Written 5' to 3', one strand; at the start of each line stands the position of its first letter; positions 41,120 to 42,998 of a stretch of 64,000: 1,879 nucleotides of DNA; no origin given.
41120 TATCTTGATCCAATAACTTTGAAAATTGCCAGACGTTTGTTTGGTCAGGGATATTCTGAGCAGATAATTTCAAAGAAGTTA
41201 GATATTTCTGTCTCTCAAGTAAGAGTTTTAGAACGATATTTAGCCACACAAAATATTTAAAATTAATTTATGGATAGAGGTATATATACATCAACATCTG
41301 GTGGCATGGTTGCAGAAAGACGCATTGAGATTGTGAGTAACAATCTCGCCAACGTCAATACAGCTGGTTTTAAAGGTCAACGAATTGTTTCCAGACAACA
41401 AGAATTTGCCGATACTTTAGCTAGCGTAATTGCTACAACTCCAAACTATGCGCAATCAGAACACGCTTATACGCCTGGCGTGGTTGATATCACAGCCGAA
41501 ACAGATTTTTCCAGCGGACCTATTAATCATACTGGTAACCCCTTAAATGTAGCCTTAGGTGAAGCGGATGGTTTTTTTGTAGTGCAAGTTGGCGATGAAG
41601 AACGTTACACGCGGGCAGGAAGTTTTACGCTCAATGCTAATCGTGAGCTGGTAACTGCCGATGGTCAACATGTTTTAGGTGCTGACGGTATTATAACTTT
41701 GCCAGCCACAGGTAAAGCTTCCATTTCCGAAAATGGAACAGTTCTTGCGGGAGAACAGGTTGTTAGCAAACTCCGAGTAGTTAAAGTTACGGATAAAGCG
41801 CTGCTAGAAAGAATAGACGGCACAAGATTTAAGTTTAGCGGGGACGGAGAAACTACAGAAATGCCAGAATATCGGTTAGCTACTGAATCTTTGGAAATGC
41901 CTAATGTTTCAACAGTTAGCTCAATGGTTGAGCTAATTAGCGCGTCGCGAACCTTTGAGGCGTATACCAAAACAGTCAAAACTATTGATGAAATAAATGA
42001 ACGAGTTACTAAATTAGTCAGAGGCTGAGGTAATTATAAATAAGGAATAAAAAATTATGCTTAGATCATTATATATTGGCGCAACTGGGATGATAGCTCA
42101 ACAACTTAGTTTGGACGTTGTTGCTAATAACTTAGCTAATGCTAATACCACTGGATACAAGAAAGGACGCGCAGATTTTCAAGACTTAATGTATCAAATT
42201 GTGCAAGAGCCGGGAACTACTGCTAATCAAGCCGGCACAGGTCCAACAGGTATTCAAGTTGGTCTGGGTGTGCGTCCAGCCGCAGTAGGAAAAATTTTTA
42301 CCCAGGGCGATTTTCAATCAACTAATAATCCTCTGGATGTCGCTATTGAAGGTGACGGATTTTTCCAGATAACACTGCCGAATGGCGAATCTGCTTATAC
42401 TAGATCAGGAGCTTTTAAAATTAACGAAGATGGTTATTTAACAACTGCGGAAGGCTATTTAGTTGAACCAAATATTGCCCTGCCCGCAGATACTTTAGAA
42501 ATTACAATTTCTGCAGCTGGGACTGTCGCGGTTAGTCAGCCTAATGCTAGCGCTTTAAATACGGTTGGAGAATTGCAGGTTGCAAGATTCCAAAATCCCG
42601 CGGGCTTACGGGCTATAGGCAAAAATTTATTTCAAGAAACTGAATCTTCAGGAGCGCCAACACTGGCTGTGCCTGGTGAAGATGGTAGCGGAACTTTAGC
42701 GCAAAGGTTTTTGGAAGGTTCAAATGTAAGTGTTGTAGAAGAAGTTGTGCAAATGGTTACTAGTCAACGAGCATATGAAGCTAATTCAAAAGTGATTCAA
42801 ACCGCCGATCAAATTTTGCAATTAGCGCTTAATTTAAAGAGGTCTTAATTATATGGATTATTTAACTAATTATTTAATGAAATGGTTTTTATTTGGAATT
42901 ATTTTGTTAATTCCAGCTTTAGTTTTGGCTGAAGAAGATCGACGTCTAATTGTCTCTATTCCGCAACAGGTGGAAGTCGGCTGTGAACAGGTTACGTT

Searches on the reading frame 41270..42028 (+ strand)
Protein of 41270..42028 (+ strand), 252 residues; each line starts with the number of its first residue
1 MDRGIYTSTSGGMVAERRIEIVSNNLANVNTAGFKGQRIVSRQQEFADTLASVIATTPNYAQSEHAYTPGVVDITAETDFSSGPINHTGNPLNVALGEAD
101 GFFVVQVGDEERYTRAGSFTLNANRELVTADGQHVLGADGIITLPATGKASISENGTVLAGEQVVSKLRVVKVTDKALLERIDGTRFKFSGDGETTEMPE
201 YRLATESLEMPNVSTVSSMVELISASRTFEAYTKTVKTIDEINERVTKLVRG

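Call 11: search_protein_families(library=pfam, proteins=[window:41270-42028:+], max_evalue=0.001)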
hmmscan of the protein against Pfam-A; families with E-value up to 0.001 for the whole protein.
window:41270-42028:+ (252 aa): 3 families
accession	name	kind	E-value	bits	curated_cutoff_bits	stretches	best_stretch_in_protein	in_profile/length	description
PF22692.1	LlgE_F_G_D1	-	8.1e-14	52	27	1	100-159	5-63/64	Flagellar hook protein FlgE/F/G D1 domain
PF06429.18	Flg_bbr_C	-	1.6e-12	47.1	23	1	207-248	4-45/46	Flagellar basal body rod FlgEFG protein C-terminal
PF00460.25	Flg_bb_rod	-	5.5e-09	36.2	20.7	1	5-35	1-31/31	Flagella basal body rod protein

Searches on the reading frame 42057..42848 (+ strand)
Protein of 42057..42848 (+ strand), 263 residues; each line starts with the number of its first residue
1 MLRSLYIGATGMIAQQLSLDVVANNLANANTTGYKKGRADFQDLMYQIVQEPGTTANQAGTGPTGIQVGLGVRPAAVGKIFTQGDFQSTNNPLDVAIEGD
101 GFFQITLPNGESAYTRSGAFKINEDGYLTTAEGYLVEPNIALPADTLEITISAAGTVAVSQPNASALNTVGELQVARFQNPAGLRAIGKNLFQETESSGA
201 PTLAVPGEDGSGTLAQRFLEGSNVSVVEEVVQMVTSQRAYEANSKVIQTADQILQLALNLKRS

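Call 11: search_protein_families(library=pfam, proteins=[window:42057-42848:+], max_evalue=0.001)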
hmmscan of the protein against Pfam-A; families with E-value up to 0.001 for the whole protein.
window:42057-42848:+ (263 aa): 3 families
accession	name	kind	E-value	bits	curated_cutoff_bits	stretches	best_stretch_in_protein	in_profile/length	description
PF22692.1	LlgE_F_G_D1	-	9e-26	90.3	27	1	96-159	1-64/64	Flagellar hook protein FlgE/F/G D1 domain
PF06429.18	Flg_bbr_C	-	3.7e-20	71.6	23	1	216-260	2-46/46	Flagellar basal body rod FlgEFG protein C-terminal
PF00460.25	Flg_bb_rod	-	2.3e-12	47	20.7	1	5-35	1-31/31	Flagella basal body rod protein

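Call 38: find_related_loci(query=window:42057-42848:+, collection=genome_contigs, flank=10000)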
Query window:42057-42848:+ (263 aa) in genome_contigs; peptide patterns used: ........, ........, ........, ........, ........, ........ (x = any residue, [..] = any of these).
599 stretches matched a pattern (row limit reached: there are more); 539 encode a relative of the query (tblastn E <= 1e-3); the best 80 are kept; 80 distinct loci.
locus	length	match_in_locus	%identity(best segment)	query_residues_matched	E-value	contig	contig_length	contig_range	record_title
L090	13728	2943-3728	74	1-262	9e-132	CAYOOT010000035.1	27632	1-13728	MAG TPA_asm: uncultured Bdellovibrionales bacterium isolate SRP150892_co2_493 genome assembly, contig: NODE_2225_length_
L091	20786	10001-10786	73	1-262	1e-128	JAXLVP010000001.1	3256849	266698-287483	MAG: Bdellovibrionota bacterium isolate STL-BDEC1 C1.36.fa-1, whole genome shotgun sequence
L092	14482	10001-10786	60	1-262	4e-103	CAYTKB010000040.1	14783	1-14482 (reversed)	MAG TPA_asm: uncultured Acetomicrobium sp. isolate binchicken_co27_19 genome assembly, contig: NODE_7163_length_14783_co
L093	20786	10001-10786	58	1-262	1e-100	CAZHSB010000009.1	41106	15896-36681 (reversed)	MAG TPA_asm: uncultured Bdellovibrionales bacterium isolate SRP192927_co1_903 genome assembly, contig: NODE_1427_length_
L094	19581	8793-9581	58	1-262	7e-100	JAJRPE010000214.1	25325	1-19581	MAG: Candidatus Hydrogenedentota bacterium isolate Dive100_bin1.12 k141_386084, whole genome shotgun sequence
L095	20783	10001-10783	59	1-261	2e-99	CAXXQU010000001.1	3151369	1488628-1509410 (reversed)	MAG: uncultured Aminiphilus sp. isolate a4575e0a-5ee9-430b-92c8-d05b1628a405 genome assembly, contig: contig_1, whole ge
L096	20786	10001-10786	57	1-262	4e-97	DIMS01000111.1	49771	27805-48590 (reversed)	MAG TPA_asm: Synergistaceae bacterium UBA5560 UBA5560_contig_3966, whole genome shotgun sequence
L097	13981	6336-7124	56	1-262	8e-97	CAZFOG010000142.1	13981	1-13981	MAG TPA_asm: uncultured Nitrospiraceae bacterium isolate SRP192927_co6_479 genome assembly, contig: NODE_10486_length_13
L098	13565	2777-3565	57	1-262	2e-96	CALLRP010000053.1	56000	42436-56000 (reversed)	MAG: uncultured bacterium isolate R1_Bin_METABAT__202_1 genome assembly, contig: c_000000290318, whole genome shotgun se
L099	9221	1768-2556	57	1-262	6e-96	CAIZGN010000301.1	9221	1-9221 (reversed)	MAG: Candidatus Hydrogenedentes bacterium isolate Kiruna3_bin-1600 genome assembly, contig: bin-1600:301/740, whole geno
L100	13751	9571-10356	56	1-262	9e-96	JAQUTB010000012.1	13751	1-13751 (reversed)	MAG: Dethiosulfovibrio sp. isolate STD2_11 NODE_16968_length_13751_cov_1.936289_Sandtown_D2, whole genome shotgun sequen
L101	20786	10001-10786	57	1-262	2e-95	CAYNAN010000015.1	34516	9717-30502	MAG TPA_asm: uncultured Synergistaceae bacterium isolate SRP335695_co1_73 genome assembly, contig: NODE_518_length_34516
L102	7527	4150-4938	56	1-262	3e-94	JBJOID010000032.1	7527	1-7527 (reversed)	MAG: Candidatus Hydrogenedentota bacterium isolate sharkriverslough_2019_sw_WHONDRS-S19S_0042_B_bin.90 scaffold_391032,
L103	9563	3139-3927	57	1-262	8e-94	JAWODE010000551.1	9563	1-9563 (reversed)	MAG: Candidatus Hydrogenedentota bacterium isolate BLK5-2.bin.115 k191_276408, whole genome shotgun sequence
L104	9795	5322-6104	56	1-263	3e-93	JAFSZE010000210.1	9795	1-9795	MAG: Desulfovibrionaceae bacterium isolate RGIG3607 Goat_Rumen.Co__c2723151, whole genome shotgun sequence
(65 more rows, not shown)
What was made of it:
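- The host's FlgG is closest to Bdellovibrionota MAGs at 73-74% (call 38).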
